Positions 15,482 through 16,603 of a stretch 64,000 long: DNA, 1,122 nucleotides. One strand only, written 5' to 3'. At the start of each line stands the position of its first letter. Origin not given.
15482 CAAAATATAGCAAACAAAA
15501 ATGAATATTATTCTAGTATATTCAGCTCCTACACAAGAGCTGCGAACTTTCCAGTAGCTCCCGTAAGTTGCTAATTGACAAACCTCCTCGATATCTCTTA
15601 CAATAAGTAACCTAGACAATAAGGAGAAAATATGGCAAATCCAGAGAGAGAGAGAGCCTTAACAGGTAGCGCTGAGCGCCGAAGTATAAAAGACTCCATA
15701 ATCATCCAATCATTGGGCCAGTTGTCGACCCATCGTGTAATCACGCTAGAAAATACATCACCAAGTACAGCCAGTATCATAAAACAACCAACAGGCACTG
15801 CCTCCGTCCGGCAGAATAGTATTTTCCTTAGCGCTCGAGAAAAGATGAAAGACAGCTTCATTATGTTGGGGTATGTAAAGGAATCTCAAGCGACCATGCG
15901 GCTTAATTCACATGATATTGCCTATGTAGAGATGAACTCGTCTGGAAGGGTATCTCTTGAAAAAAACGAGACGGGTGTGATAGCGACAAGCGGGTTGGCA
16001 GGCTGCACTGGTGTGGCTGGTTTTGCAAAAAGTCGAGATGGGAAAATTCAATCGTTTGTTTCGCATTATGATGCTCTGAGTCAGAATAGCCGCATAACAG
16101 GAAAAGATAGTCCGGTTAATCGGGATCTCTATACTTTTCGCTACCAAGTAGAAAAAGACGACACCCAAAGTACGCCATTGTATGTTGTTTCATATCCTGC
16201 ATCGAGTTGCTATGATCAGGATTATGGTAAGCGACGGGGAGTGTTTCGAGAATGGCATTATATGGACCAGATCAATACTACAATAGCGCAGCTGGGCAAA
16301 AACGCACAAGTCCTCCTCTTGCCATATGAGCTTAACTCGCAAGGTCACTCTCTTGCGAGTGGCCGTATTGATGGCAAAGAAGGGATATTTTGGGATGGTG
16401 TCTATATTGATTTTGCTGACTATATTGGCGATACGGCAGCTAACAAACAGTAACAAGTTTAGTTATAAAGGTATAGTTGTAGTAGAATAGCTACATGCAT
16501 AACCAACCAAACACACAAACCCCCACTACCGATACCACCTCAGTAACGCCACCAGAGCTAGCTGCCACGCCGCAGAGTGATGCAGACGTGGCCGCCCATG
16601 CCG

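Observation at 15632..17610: KwaB/DUF4868-like gene partnered by a soluble Cys-His protein instead of KwaA: candidate non-canonical defence pair beside a PIF1-like helicase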

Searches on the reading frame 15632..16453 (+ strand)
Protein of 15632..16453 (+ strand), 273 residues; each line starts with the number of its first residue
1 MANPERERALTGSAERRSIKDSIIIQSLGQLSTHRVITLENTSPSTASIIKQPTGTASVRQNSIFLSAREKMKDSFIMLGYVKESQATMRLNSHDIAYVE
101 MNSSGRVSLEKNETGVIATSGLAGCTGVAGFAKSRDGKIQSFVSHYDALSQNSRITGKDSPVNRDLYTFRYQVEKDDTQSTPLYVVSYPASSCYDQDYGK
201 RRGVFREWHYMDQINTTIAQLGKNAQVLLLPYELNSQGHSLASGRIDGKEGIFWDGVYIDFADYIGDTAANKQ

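Call 3: search_protein_families(library=pfam, proteins=[window:15632-16453:+], max_evalue=1)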
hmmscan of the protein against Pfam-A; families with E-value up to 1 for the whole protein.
window:15632-16453:+ (273 aa): 1 family
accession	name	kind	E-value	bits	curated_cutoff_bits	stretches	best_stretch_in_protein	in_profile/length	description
PF06268.19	Fascin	-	0.19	12.3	23.1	0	66-113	14-60/108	Fascin domain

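Call 4: search_protein_families(library=padloc, proteins=[window:15632-16453:+], max_evalue=1)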
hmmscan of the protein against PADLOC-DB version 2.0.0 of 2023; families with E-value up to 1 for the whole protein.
window:15632-16453:+ (273 aa): 0 families

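Call 5: search_protein_families(library=ncbifam, proteins=[window:15632-16453:+], max_evalue=1)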
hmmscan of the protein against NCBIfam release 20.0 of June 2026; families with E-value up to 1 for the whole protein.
window:15632-16453:+ (273 aa): 1 family
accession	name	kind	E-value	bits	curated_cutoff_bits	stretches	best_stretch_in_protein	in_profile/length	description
NF041406.1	XopAK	subfamily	1.8e-05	24.3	150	1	80-151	19-90/173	XopAK family type III secretion system effector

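Call 6: search_protein_families(library=phrogs, proteins=[window:15632-16453:+], max_evalue=1)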
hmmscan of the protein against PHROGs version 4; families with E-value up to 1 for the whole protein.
window:15632-16453:+ (273 aa): 0 families

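Call 7: search_solved_structures(query=window:15632-16453:+, max_evalue=10, show_alignments=3)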
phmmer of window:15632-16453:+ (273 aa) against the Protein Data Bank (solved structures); distinct sequences matched with E-value up to 10: 0.

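Call 9: find_homologous_proteins(query=window:15632-16453:+, max_evalue=0.001)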
Query window:15632-16453:+ (273 aa): 31 proteins with E <= 0.001 among 729 candidates.
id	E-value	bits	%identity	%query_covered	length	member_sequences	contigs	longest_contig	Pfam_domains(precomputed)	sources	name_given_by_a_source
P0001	8.8e-169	577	96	100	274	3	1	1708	-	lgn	-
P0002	1.1e-166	570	94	100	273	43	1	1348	-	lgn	-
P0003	1.2e-166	570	95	100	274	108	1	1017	-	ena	-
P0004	8.9e-164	561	94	100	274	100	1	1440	-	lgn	-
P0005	9.0e-158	541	91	100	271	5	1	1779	-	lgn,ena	-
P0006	9.3e-157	538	95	92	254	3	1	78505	-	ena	-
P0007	7.0e-121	420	94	74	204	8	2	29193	-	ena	-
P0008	2.1e-76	274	55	83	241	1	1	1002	-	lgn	-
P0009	3.8e-76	273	57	85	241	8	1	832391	-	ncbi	-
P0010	2.1e-73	265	54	84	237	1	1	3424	-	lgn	-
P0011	2.9e-73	264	56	83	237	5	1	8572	-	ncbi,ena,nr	ncbi:hypothetical protein KC952_03970 [Candidatus Saccharibacteria bacterium]|nr:hypothetical protei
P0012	3.7e-73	264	54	83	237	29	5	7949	-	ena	-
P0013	4.6e-73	263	53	86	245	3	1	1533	-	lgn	-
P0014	7.8e-71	256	56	80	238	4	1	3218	-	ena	-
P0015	6.9e-70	253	52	84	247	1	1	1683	-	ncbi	-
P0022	2.9e-55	205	47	81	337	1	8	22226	-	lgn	-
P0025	1.3e-53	200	45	81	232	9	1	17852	-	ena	-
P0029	6.2e-51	191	41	81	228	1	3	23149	-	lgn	-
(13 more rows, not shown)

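Call 11: find_encoding_contigs(protein=P0009, flank=6000, max_places=2)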
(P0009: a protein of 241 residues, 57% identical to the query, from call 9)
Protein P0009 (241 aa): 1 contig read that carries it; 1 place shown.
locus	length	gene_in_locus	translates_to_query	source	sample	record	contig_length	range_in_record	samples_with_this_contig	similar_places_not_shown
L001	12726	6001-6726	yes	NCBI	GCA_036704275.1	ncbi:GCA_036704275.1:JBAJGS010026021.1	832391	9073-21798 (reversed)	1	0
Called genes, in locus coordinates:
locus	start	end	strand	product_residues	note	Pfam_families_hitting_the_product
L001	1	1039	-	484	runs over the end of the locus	PF00672:HAMP, PF00512:HisKA, PF02518:HATPase_c, PF13581:HATPase_c_2 (weak)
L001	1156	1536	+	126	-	PF00072:Response_reg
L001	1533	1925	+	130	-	PF00814:TsaD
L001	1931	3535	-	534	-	PF00496:SBP_bac_5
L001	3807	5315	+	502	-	PF12072:RNase_Y_N, PF00013:KH_1 (weak), PF01966:HD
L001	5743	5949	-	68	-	-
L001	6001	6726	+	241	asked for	-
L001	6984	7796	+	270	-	PF18928:DUF5677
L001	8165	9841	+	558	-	PF00082:Peptidase_S8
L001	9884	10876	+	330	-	PF01145:Band_7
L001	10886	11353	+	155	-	PF08534:Redoxin, PF00578:AhpC-TSA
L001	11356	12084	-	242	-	PF07685:GATase_3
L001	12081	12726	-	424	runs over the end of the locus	PF08245:Mur_ligase_M, PF08353:MurT_C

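Call 12: find_encoding_contigs(protein=P0029, flank=6000, max_places=2)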
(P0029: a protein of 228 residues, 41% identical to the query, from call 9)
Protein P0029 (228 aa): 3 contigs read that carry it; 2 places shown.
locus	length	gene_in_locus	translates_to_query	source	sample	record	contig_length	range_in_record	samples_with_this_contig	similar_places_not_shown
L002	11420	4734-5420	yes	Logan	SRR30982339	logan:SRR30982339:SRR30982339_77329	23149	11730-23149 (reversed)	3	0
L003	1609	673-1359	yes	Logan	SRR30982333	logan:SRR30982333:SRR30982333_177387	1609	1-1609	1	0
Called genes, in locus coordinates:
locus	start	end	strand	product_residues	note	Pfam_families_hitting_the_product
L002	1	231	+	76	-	?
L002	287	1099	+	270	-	PF03266:NTPase_1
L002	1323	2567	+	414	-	-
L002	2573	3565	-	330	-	PF04655:APH_6_hur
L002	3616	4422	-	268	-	-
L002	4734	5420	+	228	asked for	-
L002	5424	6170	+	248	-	-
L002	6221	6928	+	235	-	-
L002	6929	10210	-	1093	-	-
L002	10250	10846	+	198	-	PF13023:HD_3, PF01966:HD (faint)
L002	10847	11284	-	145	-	PF00293:NUDIX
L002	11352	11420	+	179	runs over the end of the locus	PF13646:HEAT_2 (faint)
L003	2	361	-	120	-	?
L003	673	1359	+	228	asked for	-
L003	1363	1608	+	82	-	?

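Call 13: find_encoding_contigs(protein=P0025, flank=6000, max_places=2)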
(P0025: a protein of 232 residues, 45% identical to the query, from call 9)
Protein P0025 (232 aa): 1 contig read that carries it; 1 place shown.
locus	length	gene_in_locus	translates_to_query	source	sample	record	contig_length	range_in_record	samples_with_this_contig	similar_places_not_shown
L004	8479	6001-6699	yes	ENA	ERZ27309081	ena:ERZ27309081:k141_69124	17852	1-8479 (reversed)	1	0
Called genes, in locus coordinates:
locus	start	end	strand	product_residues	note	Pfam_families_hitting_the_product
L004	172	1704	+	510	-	PF05362:Lon_C, PF13541:ChlI, PF01078:Mg_chelatase, PF07728:AAA_5, PF00493:MCM (weak), PF13335:Mg_chelatase_C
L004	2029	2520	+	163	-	PF05198:IF3_N, PF00707:IF3_C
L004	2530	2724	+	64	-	PF01632:Ribosomal_L35p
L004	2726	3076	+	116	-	PF00453:Ribosomal_L20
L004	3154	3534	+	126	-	-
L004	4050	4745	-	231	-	PF01329:Pterin_4a, PF00075:RNase_H, PF13456:RVT_3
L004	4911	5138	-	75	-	-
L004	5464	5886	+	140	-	-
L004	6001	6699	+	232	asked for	-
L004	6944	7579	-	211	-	-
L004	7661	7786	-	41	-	-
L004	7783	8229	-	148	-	PF08719:NADAR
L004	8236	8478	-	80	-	?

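Call 14: find_encoding_contigs(protein=P0022, flank=6000, max_places=2)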
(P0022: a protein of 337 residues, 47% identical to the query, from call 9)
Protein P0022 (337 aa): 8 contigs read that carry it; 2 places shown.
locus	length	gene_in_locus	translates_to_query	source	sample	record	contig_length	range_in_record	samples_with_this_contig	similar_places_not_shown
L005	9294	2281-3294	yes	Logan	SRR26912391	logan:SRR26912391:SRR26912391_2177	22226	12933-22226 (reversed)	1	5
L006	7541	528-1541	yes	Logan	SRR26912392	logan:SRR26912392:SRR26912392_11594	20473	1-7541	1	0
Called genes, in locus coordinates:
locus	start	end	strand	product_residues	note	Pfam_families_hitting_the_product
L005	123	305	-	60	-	-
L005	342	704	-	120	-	PF10025:DUF2267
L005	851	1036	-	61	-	-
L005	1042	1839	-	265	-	PF00227:Proteasome (faint)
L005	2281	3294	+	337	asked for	-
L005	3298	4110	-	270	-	PF00398:RrnaAD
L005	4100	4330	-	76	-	-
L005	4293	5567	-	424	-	PF03990:DUF348, PF07501:G5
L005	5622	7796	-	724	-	PF00580:UvrD-helicase, PF13245:AAA_19, PF13604:AAA_30 (faint), PF01443:Viral_helicase1 (faint), PF13361:UvrD_C, PF13538:UvrD_C_2, PF21196:PcrA_UvrD_tudor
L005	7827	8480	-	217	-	PF28211:GlpR (weak)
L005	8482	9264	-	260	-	PF00121:TIM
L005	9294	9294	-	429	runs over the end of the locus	PF00162:PGK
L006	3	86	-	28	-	?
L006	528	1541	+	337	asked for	-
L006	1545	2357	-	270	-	PF00398:RrnaAD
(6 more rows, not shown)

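Call 26: predict_structure(alignment_id=A1)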
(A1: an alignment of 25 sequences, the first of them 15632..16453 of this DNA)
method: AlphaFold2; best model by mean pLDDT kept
length: 273 residues; sequences in the alignment: 25
mean_pLDDT: 81.6   pTM: 0.80
mean pLDDT of the five models: 81.6, 81.1, 80.5, 79.6, 79.2
residues with pLDDT >= 90: 139; 70-90: 74; 50-70: 21; < 50: 39
segments of 3 or more residues with pLDDT < 50: 1-3, 5-33, 269-273
pLDDT, mean of each block of 10 residues (from residue 1): 46 41 38 48 75 86 87 65 85 95 96 97 95 94 94 86 94 83 95 89 90 93 92 91 96 96 71 36
secondary structure, 60 per line:
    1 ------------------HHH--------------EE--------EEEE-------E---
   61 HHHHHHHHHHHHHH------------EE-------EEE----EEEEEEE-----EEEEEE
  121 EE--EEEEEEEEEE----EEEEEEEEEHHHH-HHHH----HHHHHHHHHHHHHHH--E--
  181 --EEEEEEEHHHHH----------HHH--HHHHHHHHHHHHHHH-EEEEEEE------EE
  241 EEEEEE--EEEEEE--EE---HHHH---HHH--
elements in order: E46-49 H61-74 E96-98 E103-109 E115-122 E125-134 E139-147 H148-151 H153-156 H161-175 E183-189 H190-194 H210-224 E226-232 E239-246 E249-254 H262-265

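Call 28: fold_search(model_id=the predicted structure, library=pdb)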
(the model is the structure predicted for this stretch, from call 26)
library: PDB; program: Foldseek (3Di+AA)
matches with E <= 10: 441; with E <= 0.001: 7
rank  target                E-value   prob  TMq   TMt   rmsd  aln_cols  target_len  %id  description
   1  6a0f_A                6.1e-05  1.00  0.34  0.31   9.6       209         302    7  Crystal structure of human protein N-terminal asparagine amidohydrolase (NTAN1) C75S mutant with Asn-Phe-Ala-Ala-Arg p (released 2019-12-11)
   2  6a0f_B                6.5e-05  1.00  0.34  0.31  10.7       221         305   10  Crystal structure of human protein N-terminal asparagine amidohydrolase (NTAN1) C75S mutant with Asn-Phe-Ala-Ala-Arg p (released 2019-12-11)
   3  6a0e_A                7.8e-05  1.00  0.33  0.30  10.3       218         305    8  Crystal structure of human protein N-terminal asparagine amidohydrolase (NTAN1) (released 2019-12-11)
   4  6a0h_B                8.3e-05  1.00  0.35  0.32   9.9       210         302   10  Crystal structure of human protein N-terminal asparagine amidohydrolase (NTAN1) C75S mutant with Asn-Leu-Ala-Ala-Arg p (released 2019-12-11)
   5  2f9z_C                1.1e-04  1.00  0.32  0.52   6.8       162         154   12  Complex between the chemotaxis deamidase CheD and the chemotaxis phosphatase CheC from Thermotoga maritima (released 2006-06-06)
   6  6a0i_B                4.0e-04  1.00  0.35  0.32  10.3       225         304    9  Crystal structure of human protein N-terminal asparagine amidohydrolase (NTAN1) C75S mutant (released 2019-12-11)
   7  6a0e_B                4.2e-04  0.99  0.33  0.30  10.8       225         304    9  Crystal structure of human protein N-terminal asparagine amidohydrolase (NTAN1) (released 2019-12-11)
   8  6yhm                  1.5e-03  0.60  0.20  0.20  13.7       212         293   12  Crystal structure of the C-terminal domain of CNFy from Yersinia pseudotuberculosis (released 2020-12-30)
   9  1rv9                  1.6e-03  0.97  0.28  0.31   7.7       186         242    5  Crystal Structure of Neisseria meningitidis protein NMB0706, Pfam DUF152 (released 2004-08-17)
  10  1hq0                  2.0e-03  0.77  0.24  0.23   8.4       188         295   13  CRYSTAL STRUCTURE OF THE CATALYTIC DOMAIN OF E.COLI CYTOTOXIC NECROTIZING FACTOR TYPE 1 (released 2001-07-04)
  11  7fbg                  3.3e-03  0.98  0.30  0.31   6.6       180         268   12  Kinetic and structural analysis by Peptidoglycan editing factor from Bacillus cereus ATCC 14579 (released 2022-07-13)
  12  6yhn                  5.6e-03  0.75  0.25  0.16   8.6       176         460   10  Crystal structure of domains 4-5 of CNFy from Yersinia pseudotuberculosis (released 2020-12-30)
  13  6yhk                  1.3e-02  0.20  0.16  0.06  12.2       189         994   11  Crystal structure of full-length CNFy (C866S) from Yersinia pseudotuberculosis (released 2020-12-30)
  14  1t8h                  2.0e-02  0.80  0.30  0.30  10.0       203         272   10  1.8 A CRYSTAL STRUCTURE OF AN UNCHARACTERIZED B. STEAROTHERMOPHILUS PROTEIN (released 2004-05-18)
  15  7f3v_A                2.4e-02  0.80  0.30  0.33   7.7       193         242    8  Crystal structure of YfiH with C107A mutation in complex with endogenous UDP-MurNAc (released 2021-12-29)
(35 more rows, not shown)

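Call 30: search_solved_structures(query=A1, max_evalue=10, show_alignments=4)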
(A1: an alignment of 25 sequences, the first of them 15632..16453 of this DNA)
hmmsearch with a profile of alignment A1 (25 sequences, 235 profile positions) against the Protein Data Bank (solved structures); distinct sequences matched with E-value up to 10: 2.
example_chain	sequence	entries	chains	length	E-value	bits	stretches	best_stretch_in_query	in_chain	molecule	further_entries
9ga3_E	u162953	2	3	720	1.3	11.1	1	101-149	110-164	UvrABC system protein B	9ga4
1yai_A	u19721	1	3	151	1.8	10.7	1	67-103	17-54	COPPER, ZINC SUPEROXIDE DISMUTASE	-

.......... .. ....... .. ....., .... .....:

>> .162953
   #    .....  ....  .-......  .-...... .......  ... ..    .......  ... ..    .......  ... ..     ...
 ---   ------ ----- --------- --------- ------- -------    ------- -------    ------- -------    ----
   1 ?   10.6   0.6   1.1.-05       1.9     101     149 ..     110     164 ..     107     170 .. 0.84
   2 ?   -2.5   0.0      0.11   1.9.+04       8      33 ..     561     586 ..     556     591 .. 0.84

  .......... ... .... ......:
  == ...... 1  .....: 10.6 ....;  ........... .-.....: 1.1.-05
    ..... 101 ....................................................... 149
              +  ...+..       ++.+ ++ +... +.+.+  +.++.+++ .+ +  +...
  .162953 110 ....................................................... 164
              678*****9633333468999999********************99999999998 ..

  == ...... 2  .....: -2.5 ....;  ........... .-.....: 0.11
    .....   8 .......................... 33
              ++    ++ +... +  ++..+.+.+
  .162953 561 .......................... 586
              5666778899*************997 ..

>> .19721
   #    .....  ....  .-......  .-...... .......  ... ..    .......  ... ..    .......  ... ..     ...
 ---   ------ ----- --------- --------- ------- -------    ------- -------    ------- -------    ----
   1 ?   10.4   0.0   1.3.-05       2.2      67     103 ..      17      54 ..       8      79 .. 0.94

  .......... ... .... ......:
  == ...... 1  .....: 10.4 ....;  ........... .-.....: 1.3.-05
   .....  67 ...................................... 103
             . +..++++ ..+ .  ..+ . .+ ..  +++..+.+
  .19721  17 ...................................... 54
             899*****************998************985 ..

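Call 31: search_protein_families(library=pfam, alignment_id=A1, max_evalue=1)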
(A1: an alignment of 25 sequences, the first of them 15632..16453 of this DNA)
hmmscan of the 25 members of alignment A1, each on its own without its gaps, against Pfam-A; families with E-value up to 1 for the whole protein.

A. member 1, window:15632-16453:+ (273 aa): 1 family
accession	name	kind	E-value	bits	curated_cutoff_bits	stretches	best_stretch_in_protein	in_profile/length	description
PF06268.19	Fascin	-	0.19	12.3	23.1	0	66-113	14-60/108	Fascin domain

B. families by the number of members that match (of 25 scanned): 4 families
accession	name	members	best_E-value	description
PF21772.2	CATIP_N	2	0.022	Ciliogenesis-associated TTC17-interacting protein, N-terminal domain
PF02113.21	Peptidase_S13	1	0.055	D-Ala-D-Ala carboxypeptidase 3 (S13) family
PF06236.17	MelC1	1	0.11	Tyrosinase co-factor MelC1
PF06268.19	Fascin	1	0.19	Fascin domain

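Call 34: search_protein_families(library=ncbifam, alignment_id=A1, max_evalue=0.1)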
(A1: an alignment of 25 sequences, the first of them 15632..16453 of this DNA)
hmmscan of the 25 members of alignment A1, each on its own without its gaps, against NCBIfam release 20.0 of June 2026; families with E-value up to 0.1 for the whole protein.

A. member 1, window:15632-16453:+ (273 aa): 1 family
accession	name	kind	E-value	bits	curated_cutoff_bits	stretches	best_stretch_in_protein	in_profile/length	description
NF041406.1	XopAK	subfamily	1.8e-05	24.3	150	1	80-151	19-90/173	XopAK family type III secretion system effector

B. families by the number of members that match (of 25 scanned): 4 families
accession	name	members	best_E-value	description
NF041406.1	XopAK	21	4.5e-07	XopAK family type III secretion system effector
NF052297.1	VV20781_fam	1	0.00064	VV20781 family protein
NF006704.0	PRK09250.1-1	1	0.038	class I fructose-bisphosphate aldolase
NF010507.0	PRK13922.10-6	1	0.08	rod shape-determining protein MreC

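Call 38: search_protein_families(library=padloc, proteins=[L002:5424-6170:+, L002:6221-6928:+, L001:6984-7796:+, L004:6944-7579:-, L004:5464-5886:+, L002:3616-4422:-, L001:5743-5949:-], max_evalue=0.1)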
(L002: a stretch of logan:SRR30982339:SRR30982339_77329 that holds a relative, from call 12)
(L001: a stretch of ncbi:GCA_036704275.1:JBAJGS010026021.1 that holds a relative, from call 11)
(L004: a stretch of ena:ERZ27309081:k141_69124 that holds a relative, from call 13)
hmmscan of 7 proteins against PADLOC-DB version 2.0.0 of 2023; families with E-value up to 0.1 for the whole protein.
L002:5424-6170:+ (248 aa): 0 families

L002:6221-6928:+ (235 aa): 1 family
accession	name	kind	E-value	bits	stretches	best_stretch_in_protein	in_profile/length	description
PDLC01461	Cas7c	-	0.017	12.8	1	116-177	30-90/250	CAS-I-C; effector_G7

L001:6984-7796:+ (270 aa): 1 family
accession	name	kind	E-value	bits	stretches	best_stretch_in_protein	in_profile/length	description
PDLC05034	PDC-S52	-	0.012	13.3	1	39-120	29-116/211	-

L004:6944-7579:- (211 aa): 0 families

L004:5464-5886:+ (140 aa): 0 families

L002:3616-4422:- (268 aa): 0 families

L001:5743-5949:- (68 aa): 1 family
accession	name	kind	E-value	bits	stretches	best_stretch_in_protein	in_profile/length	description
PDLC00511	JetC1|JetC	-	0.00066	15.7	1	1-61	805-864/1108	DUF3584 domain; MukB-like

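Call 40: search_protein_representatives(alignment_id=A1)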
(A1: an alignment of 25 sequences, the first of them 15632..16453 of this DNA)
Query: 25 sequences, 235 profile positions. Proteins with E-value up to 0.001 (for the whole library): 65; up to 1e-10: 39; up to 1e-30: 20. The best 65 are listed.
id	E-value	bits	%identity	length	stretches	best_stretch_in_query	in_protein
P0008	7.5e-110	381.8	-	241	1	3-232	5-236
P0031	4.2e-82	291.0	-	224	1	5-223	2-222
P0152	3.3e-61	222.6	-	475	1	22-228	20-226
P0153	5.7e-60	218.5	-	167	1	63-228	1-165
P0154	2.3e-59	216.5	-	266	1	21-228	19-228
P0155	6.2e-57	208.6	-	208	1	21-222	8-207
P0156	2.0e-53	197.1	-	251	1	2-231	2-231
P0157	9.9e-52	191.6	-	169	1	9-160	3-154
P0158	2.3e-50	187.1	-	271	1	11-224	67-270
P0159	4.0e-50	186.3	-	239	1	7-226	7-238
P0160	4.6e-47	176.3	-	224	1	53-227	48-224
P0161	5.0e-43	163.1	-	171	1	26-166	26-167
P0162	2.8e-39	150.8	-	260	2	5-114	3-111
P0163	1.0e-38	149.0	-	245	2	2-117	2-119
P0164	6.5e-38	146.4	-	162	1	18-139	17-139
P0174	2.8e-24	101.7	-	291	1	48-225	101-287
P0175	4.2e-23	97.9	-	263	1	60-220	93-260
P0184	5.9e-12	61.4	-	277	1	52-222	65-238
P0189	5.8e-09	51.6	-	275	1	47-199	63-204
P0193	2.1e-07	46.5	-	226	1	55-113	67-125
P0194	2.6e-07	46.2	-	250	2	56-114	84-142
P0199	1.5e-05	40.5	-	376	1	50-217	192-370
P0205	1.6e-04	37.1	-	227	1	46-121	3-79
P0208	3.4e-04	36.0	-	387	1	55-149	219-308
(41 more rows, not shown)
